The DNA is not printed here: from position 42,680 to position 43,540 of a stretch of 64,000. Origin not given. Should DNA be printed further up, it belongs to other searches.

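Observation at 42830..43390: PurD is preceded in frame by a 4-TM hydrophobic module with no intervening stop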

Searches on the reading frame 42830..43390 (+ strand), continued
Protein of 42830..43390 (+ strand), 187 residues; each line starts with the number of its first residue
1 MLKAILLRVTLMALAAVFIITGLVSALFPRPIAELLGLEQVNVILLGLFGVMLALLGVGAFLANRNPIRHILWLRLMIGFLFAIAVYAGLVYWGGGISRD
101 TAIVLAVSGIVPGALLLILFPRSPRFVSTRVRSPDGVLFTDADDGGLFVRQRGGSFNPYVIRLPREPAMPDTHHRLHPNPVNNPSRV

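Call 23: search_protein_families(library=pfam, proteins=[P0006, P0008, P0009, P0010, P0013, P0014, P0015, P0019, P0020, P0026], max_evalue=1)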
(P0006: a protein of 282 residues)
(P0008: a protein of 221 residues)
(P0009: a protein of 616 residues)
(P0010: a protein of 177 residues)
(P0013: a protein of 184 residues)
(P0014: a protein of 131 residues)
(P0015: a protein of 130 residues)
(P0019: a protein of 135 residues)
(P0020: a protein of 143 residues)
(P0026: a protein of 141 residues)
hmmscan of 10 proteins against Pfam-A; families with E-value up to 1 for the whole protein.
P0006 (282 aa): 3 families
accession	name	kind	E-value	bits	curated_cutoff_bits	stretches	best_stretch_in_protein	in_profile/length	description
PF06139.17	BphX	-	0.00014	22.4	24.7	1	48-140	26-120/133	BphX-like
PF23636.1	DUF7144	-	0.29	11.7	27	0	29-56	31-58/115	Domain of unknown function (DUF7144)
PF10066.14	DUF2304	-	0.64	10.7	25.5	0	16-64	6-54/106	Uncharacterized conserved protein (DUF2304)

P0008 (221 aa): 1 family
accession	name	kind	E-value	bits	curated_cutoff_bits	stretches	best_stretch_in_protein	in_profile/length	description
PF06139.17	BphX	-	0.095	13.2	24.7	1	47-109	58-120/133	BphX-like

P0009 (616 aa): 7 families
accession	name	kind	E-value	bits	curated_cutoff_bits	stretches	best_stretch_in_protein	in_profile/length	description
PF01071.24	GARS_A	-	2.3e-68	230.3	27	1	286-478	1-194/194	Phosphoribosylglycinamide synthetase, ATP-grasp (A) domain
PF02844.21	GARS_N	-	3.6e-34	117.9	29.5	1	187-285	2-100/100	Phosphoribosylglycinamide synthetase, N domain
PF02843.22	GARS_C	-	1.4e-29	102.7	34.8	1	513-603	1-91/92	Phosphoribosylglycinamide synthetase, C domain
PF02222.28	ATP-grasp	-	0.0084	16.2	27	1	295-372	3-75/179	ATP-grasp domain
PF02786.22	CPSase_L_D2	-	0.022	14.7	19.8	1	288-373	2-89/211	Carbamoyl-phosphate synthase L chain, ATP binding domain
PF18603.7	LAL_C2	-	0.15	12.7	29.4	1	532-592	13-75/78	L-amino acid ligase C-terminal domain 2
PF04694.17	Corona_3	-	0.16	12.8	27.1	1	536-586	15-56/59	Coronavirus ORF3 protein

P0010 (177 aa): 2 families
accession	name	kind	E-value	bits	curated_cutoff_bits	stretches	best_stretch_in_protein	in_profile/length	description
PF01694.28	Rhomboid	-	1.4e-06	29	22.6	1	82-169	4-87/143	Rhomboid domain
PF06139.17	BphX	-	0.0025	18.3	24.7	1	16-104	26-116/133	BphX-like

P0013 (184 aa): 12 families
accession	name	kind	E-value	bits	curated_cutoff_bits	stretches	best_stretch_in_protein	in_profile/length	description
PF24460.1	DUF7575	-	0.0063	16.3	28.5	1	22-34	2-14/28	Domain of unknown function (DUF7575)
PF03119.21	DNA_ligase_ZBD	-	0.032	14.5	25.8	1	8-27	2-21/27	NAD-dependent DNA ligase C4 zinc finger domain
PF12773.13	DZR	-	0.037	14.6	27.3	1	5-32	12-33/45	Double zinc ribbon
PF12760.12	Zn_ribbon_IS1595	-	0.09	13.2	25.4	0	23-34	18-28/46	Transposase zinc-ribbon domain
PF03966.22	Trm112p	-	0.11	12.8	22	0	7-15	9-17/40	Trm112p-like protein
PF13453.11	Zn_ribbon_TFIIB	-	0.11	12.4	22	1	8-31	2-27/41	Transcription factor zinc-finger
PF13248.11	Zn_ribbon_3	-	0.25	11.3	27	0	25-30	18-23/26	zinc-ribbon domain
PF13240.11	Zn_Ribbon_1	-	0.27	11.5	25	0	8-15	2-9/23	zinc-ribbon domain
PF09723.15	Zn_ribbon_8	-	0.36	11.3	34.4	0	23-33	26-37/41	Zinc ribbon domain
PF23783.1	Zn_ribbon_TiaS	-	0.46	10.7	27.3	0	6-30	2-26/41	TiaS C-terminal zinc ribbon domain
PF13005.12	zf-IS66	-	0.55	11.1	27.3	0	24-35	2-13/46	zinc-finger binding domain of transposase IS66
PF14369.11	Zn_ribbon_19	-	0.57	10.8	30.8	0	4-13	20-29/35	zinc-ribbon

P0014 (131 aa): 3 families
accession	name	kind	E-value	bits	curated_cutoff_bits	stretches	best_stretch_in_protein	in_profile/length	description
PF06139.17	BphX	-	0.0074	16.7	24.7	1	52-127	58-131/133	BphX-like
PF20337.3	DUF6632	-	0.013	15.9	27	1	5-90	7-87/137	Family of unknown function (DUF6632)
PF14087.12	DUF4267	-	0.088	13.2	27.8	1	13-121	1-106/110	Domain of unknown function (DUF4267)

P0015 (130 aa): 4 families
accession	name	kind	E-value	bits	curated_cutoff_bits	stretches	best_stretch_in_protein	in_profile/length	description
PF20337.3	DUF6632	-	0.00022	21.7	27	1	4-108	6-106/137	Family of unknown function (DUF6632)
PF14248.12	DUF4345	-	0.043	14.2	26.5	1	5-100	2-98/119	Domain of unknown function (DUF4345)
PF04103.21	CD20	-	0.31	11.5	27.9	1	11-103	1-88/156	CD20-like family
PF06139.17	BphX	-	0.6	10.6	24.7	0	49-118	56-125/133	BphX-like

P0019 (135 aa): 0 families

P0020 (143 aa): 0 families

P0026 (141 aa): 3 families
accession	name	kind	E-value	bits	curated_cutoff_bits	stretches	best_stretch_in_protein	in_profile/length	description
PF14087.12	DUF4267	-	0.0042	17.5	27.8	1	15-118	1-107/110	Domain of unknown function (DUF4267)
PF07695.17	7TMR-DISM_7TM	-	0.04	14.3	29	1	20-127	39-150/205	7TM diverse intracellular signalling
PF14248.12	DUF4345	-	0.092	13.2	26.5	1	7-83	2-79/119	Domain of unknown function (DUF4345)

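Call 37: search_protein_families(library=ncbifam, proteins=[window:42830-43390:+, P0003, P0006, P0014, P0020], max_evalue=1)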
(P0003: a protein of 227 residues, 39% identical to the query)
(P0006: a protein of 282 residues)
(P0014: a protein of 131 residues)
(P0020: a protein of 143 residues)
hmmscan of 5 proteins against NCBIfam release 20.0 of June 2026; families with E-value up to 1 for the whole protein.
window:42830-43390:+ (187 aa): 0 families

P0003 (227 aa): 0 families

P0006 (282 aa): 0 families

P0014 (131 aa): 1 family
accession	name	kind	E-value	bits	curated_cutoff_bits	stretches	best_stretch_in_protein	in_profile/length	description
NF033792.0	ActS_PrrB_HisK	equivalog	0.11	11.3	350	1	53-129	100-178/423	ActS/PrrB/RegB family redox-sensitive histidine kinase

P0020 (143 aa): 2 families
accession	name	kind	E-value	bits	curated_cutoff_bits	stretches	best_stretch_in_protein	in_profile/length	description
TIGR01506.1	ribC_arch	equivalog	0.12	12.3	100.55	1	33-60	35-63/151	riboflavin synthase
NF040674.1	CPBP_fam_MrtP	equivalog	0.57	9.6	250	1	83-136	9-61/354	myxosortase MrtP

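Call 43: search_protein_families(library=pfam, alignment_id=A5, max_evalue=0.1)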
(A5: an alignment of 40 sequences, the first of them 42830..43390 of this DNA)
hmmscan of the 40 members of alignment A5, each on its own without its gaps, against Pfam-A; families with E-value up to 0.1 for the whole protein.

A. member 1, window:42830-43390:+ (187 aa): 0 families

B. families by the number of members that match (of 40 scanned): 19 families
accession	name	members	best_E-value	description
PF06139.17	BphX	8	0.00014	BphX-like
PF20337.3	DUF6632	8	0.00022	Family of unknown function (DUF6632)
PF14248.12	DUF4345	7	0.0016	Domain of unknown function (DUF4345)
PF14087.12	DUF4267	3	0.00033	Domain of unknown function (DUF4267)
PF02844.21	GARS_N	1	6.6e-19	Phosphoribosylglycinamide synthetase, N domain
PF24358.1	ABCC10_N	1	0.00037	ABCC10 N-terminal domain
PF01284.28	MARVEL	1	0.0026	Membrane-associating domain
PF24460.1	DUF7575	1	0.0063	Domain of unknown function (DUF7575)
PF06396.16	AGTRAP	1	0.025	Angiotensin II, type I receptor-associated protein (AGTRAP)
PF05745.16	CRPA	1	0.027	Chlamydia 15 kDa cysteine-rich outer membrane protein (CRPA)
PF03119.21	DNA_ligase_ZBD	1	0.032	NAD-dependent DNA ligase C4 zinc finger domain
PF20664.2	DUF6814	1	0.032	Family of unknown function (DUF6814)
PF12773.13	DZR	1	0.037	Double zinc ribbon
PF07695.17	7TMR-DISM_7TM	1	0.04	7TM diverse intracellular signalling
PF15055.12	DMAC1_Dmo2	1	0.065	DMAC1/Dmo2-like domain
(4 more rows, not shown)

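Call 48: find_encoding_contigs(protein=P0008, flank=6000, max_places=3)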
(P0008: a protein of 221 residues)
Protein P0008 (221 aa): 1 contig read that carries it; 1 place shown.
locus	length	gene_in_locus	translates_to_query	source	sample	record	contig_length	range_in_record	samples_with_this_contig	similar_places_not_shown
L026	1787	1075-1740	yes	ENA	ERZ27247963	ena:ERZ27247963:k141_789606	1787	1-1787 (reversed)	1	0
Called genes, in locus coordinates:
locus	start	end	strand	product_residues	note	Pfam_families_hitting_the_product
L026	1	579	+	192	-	?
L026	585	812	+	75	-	PF15970:HicB-like_2, PF15919:HicB_lk_antitox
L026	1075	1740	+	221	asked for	-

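Call 49: find_encoding_contigs(protein=P0007, flank=6000, max_places=3)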
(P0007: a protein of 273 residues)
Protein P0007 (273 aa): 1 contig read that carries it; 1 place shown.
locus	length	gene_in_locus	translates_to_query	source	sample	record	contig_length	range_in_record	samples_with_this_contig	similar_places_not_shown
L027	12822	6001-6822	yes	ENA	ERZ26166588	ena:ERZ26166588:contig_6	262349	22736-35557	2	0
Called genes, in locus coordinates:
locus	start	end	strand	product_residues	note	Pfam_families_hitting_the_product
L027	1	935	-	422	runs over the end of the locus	PF01882:DUF58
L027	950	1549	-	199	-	PF07726:AAA_3, PF17863:AAA_lid_2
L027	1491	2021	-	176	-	PF20030:bpMoxR (faint), PF07726:AAA_3, PF07728:AAA_5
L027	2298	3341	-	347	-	PF00348:polyprenyl_synt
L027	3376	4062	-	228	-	PF01300:Sua5_yciO_yrdC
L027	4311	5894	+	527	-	PF00117:GATase, PF07722:Peptidase_C26 (weak), PF02540:NAD_synthase (faint), PF00958:GMP_synt_C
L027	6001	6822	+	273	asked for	-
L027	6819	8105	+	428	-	PF02844:GARS_N, PF01071:GARS_A, PF02786:CPSase_L_D2 (weak), PF02843:GARS_C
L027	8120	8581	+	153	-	PF00731:AIRC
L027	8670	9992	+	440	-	PF00206:Lyase_1, PF10397:ADSL_C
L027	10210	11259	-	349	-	PF00005:ABC_tran, PF13304:AAA_21 (faint), PF08352:oligo_HPY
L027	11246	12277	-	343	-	PF00005:ABC_tran, PF13304:AAA_21 (weak), PF08352:oligo_HPY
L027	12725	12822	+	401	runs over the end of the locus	PF00162:PGK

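Call 51: predict_structure(alignment_id=A5)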
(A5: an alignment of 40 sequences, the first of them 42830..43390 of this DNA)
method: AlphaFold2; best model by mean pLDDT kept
length: 187 residues; sequences in the alignment: 40
mean_pLDDT: 90.9   pTM: 0.74
mean pLDDT of the five models: 90.9, 90.4, 90.3, 90.3, 90.0
residues with pLDDT >= 90: 143; 70-90: 24; 50-70: 18; < 50: 2
segments of 3 or more residues with pLDDT < 50: none
pLDDT, mean of each block of 10 residues (from residue 1): 95 98 97 90 94 98 95 97 97 95 96 98 92 94 92 91 73 59 68
secondary structure, 60 per line:
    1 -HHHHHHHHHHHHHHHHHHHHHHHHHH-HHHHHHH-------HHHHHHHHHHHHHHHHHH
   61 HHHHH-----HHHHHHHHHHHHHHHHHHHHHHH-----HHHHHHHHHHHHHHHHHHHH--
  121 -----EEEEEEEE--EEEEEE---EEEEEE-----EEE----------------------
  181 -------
elements in order: H2-27 H29-35 H43-65 H71-93 H99-118 E126-133 E136-141 E145-150 E156-158

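Call 56: fold_search(model_id=the predicted structure, library=pdb)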
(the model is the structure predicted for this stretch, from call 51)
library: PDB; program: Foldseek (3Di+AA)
matches with E <= 10: 124; with E <= 0.001: 0
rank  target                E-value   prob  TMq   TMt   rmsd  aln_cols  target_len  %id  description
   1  2rld_A                2.8e-01  0.94  0.39  0.58   4.8       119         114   12  CRYSTAL STRUCTURE OF A PROTEIN WITH UNKNOWN FUNCTION FROM S23 RIBOSOMAL PROTEIN FAMILY (BT_0352) FROM BACTEROIDES THET (released 2007-10-30)
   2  7wvv_R                3.8e-01  0.21  0.24  0.17  10.7       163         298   16  Cryo-EM structure of the human formyl peptide receptor 2 in complex with fMLFII and Gi2 (released 2022-04-13)
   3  2rld_C                4.2e-01  0.87  0.38  0.56   4.8       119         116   13  CRYSTAL STRUCTURE OF A PROTEIN WITH UNKNOWN FUNCTION FROM S23 RIBOSOMAL PROTEIN FAMILY (BT_0352) FROM BACTEROIDES THET (released 2007-10-30)
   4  6o0a                  6.0e-01  0.11  0.22  0.14  17.1       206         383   13  Crystal structure of flavohemoglobin from Malassezia yamatoensis with bound FAD and heme determined by iron SAD phasing (released 2019-03-06)
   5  2rld_B                6.3e-01  0.77  0.39  0.58   4.8       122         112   13  CRYSTAL STRUCTURE OF A PROTEIN WITH UNKNOWN FUNCTION FROM S23 RIBOSOMAL PROTEIN FAMILY (BT_0352) FROM BACTEROIDES THET (released 2007-10-30)
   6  6wvg_B                7.1e-01  0.47  0.40  0.19  13.1       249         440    9  human CD53 (released 2020-09-16)
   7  6lw5_A                9.5e-01  0.12  0.24  0.13   9.7       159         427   13  Crystal structure of the human formyl peptide receptor 2 in complex with WKYMVm (released 2020-03-25)
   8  8esv_B                1.0e+00  0.51  0.34  0.26   9.9       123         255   20  Structure of human ADAM10-Tspan15 complex bound to 11G2 vFab (released 2023-06-14)
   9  6wvg_A                1.1e+00  0.38  0.40  0.19  13.2       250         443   10  human CD53 (released 2020-09-16)
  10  2oau_A                1.1e+00  0.07  0.18  0.14  20.7       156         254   14  Mechanosensitive Channel of Small Conductance (MscS) (released 2007-01-09)
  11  8u8f_R                1.6e+00  0.09  0.19  0.16   9.7       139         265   18  GPR3 Orphan G-coupled Protein Receptor in complex with Dominant Negative Gs. (released 2024-03-06)
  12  8u5v                  1.9e+00  0.33  0.34  0.14   7.5       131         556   14  The mTORC1 cholesterol sensor LYCHOS (GPR155) - auxin bound, closed state (released 2024-09-18)
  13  9g2x_A                2.1e+00  0.13  0.25  0.10  18.7       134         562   17  Cryo-EM structure of IrtAB in outward-occluded state in presence of mycobactin under turnover conditions in LMNG (released 2024-12-18)
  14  8oup_A                2.2e+00  0.12  0.22  0.27  12.4       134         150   11  Structural characterization of the hexa-coordinated globin from Spisula solidissima (released 2023-07-05)
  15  6rah_B                2.4e+00  0.10  0.21  0.09  23.5       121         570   17  Heterodimeric ABC exporter TmrAB in ATP-bound outward-facing open conformation (released 2019-07-31)
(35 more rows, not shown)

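Call 73: find_homologous_proteins(query=A7, max_evalue=0.001)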
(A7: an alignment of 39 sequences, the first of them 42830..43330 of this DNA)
Query A7 (39 sequences) (167 aa, profile of the alignment): 29 proteins with E <= 0.001 among 8000 candidates.
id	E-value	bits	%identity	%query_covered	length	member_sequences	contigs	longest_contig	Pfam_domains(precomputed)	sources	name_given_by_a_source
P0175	4.4e-47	179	30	48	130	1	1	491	PF20337.3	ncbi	-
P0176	1.6e-45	173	36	47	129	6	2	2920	PF20337.3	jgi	-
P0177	9.8e-44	168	34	51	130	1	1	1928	-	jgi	jgi:hypothetical protein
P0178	1.0e-43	168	28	43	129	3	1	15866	-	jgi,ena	-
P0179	1.0e-43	168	37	54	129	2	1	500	-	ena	-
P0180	1.8e-43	167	29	43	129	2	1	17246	-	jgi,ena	-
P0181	1.9e-43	167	29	38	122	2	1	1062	-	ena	-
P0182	4.4e-43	166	28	47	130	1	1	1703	-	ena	-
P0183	6.1e-43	165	28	47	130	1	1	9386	-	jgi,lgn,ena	-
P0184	8.0e-43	165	34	50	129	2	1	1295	-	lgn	-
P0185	1.4e-42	164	33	47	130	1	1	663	-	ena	-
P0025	8.5e-42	161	32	47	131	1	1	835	-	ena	-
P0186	1.6e-40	157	31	19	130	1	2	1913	-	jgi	jgi:hypothetical protein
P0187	1.7e-40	157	29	47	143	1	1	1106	-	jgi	jgi:hypothetical protein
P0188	7.6e-40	155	35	47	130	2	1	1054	-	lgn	-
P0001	2.2e-33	134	89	100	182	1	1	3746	-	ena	-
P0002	8.2e-33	132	82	92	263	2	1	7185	PF02844.22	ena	-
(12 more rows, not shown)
